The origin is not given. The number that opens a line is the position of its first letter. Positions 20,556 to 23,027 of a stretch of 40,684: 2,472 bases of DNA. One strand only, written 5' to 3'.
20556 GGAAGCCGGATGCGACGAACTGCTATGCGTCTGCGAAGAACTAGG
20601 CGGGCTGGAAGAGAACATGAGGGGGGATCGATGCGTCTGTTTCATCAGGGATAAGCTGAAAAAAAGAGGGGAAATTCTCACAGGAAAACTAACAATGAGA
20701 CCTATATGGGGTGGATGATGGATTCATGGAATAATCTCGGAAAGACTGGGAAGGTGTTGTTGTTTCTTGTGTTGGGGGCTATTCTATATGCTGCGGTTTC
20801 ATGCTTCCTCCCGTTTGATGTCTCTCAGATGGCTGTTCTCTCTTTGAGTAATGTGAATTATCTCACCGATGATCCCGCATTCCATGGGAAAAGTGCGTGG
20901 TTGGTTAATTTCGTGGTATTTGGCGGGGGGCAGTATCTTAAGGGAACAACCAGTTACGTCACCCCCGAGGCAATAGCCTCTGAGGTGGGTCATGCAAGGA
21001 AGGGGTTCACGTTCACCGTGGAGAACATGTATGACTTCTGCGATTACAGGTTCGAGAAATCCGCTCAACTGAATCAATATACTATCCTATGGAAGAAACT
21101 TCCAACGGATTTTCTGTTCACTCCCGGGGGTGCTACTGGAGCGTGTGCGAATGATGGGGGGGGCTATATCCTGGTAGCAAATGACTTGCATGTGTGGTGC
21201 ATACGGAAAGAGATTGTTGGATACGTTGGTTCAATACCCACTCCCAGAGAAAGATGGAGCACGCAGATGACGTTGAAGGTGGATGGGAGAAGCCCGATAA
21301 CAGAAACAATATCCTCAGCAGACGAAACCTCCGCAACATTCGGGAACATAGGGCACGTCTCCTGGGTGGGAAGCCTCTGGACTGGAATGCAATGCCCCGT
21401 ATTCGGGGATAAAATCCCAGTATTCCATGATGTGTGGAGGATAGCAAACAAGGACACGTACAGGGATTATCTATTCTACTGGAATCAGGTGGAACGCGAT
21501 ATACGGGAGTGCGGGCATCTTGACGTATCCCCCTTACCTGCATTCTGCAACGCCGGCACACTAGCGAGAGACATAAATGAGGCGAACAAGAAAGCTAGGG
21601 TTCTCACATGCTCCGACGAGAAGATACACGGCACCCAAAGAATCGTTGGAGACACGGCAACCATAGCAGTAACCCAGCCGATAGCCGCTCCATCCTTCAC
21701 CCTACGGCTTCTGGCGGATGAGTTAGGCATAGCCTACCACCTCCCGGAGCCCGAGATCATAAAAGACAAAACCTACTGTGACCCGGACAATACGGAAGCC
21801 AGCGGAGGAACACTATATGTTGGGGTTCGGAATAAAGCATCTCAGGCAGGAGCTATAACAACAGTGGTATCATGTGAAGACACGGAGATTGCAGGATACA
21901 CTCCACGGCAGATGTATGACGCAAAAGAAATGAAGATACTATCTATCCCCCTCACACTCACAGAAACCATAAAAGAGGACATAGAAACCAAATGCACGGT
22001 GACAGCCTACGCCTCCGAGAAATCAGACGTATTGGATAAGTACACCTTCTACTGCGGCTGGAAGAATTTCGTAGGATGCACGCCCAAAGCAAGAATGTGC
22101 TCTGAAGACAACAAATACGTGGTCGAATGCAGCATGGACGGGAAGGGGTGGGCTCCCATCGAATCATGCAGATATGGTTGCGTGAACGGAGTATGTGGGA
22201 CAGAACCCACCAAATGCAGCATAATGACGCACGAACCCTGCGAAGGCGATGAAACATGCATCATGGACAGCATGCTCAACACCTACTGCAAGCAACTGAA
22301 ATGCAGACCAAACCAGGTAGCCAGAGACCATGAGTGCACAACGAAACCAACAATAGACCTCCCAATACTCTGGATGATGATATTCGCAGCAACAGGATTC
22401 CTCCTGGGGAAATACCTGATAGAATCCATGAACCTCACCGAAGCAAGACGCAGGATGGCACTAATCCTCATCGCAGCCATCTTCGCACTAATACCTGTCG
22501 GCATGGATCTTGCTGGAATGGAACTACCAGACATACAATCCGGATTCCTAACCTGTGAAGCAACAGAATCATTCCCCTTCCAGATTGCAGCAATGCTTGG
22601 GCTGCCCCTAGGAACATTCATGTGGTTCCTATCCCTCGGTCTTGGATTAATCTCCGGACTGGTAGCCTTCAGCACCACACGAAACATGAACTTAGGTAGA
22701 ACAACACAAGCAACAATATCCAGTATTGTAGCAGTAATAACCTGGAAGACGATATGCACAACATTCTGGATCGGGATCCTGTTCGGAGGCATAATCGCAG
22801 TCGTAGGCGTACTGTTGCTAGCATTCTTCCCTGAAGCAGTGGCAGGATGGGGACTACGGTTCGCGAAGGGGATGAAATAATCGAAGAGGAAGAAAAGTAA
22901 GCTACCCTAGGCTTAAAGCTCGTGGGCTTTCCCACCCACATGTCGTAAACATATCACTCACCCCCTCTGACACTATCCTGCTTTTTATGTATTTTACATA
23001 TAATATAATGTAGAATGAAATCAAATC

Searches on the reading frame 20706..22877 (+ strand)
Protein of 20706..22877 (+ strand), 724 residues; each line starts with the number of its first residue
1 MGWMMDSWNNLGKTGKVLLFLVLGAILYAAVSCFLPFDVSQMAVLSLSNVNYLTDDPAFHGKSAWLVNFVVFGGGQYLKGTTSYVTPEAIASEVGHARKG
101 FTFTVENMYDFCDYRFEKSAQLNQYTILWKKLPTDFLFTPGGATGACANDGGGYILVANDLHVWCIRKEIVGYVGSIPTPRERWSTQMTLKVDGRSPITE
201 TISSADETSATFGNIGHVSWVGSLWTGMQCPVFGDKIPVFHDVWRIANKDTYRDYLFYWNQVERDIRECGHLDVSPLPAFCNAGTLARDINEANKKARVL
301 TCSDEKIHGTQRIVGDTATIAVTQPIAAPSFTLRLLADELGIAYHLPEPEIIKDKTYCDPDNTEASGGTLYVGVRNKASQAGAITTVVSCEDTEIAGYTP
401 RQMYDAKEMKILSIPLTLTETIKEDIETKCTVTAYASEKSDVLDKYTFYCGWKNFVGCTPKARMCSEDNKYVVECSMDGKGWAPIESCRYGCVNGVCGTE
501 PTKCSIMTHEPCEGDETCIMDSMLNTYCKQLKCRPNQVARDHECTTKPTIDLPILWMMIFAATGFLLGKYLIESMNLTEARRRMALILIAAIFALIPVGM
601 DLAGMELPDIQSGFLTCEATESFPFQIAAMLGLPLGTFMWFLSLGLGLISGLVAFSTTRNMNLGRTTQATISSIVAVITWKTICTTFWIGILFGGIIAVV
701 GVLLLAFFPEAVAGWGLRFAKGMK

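Call 8: search_protein_families(library=pfam, proteins=[window:20706-22877:+], max_evalue=0.01)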
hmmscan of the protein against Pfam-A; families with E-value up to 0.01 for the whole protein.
window:20706-22877:+ (724 aa): 0 families

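Call 46: search_protein_families(library=phrogs, proteins=[window:20706-22877:+], max_evalue=0.01)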
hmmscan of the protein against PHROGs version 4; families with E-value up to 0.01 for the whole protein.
window:20706-22877:+ (724 aa): 0 families

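Call 71: search_protein_families(library=ncbifam, proteins=[window:20706-22877:+], max_evalue=0.01)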
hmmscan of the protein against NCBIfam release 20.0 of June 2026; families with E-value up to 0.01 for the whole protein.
window:20706-22877:+ (724 aa): 1 family
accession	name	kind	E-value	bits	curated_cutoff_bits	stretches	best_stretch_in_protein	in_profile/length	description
NF053506.1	Fsx1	equivalog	4.8e-16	58.3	650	1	162-527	133-508/610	fusexin 1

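Call 73: search_solved_structures(query=window:20706-22877:+, max_evalue=1)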
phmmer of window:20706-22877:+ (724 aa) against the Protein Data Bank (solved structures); distinct sequences matched with E-value up to 1: 2.
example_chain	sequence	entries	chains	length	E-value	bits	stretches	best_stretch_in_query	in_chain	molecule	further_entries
7p4l_A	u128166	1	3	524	0.0011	20.3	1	159-382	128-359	Fusexin1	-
9kmq_B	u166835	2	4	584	0.18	13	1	568-658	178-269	Inorganic phosphate transporter 1-11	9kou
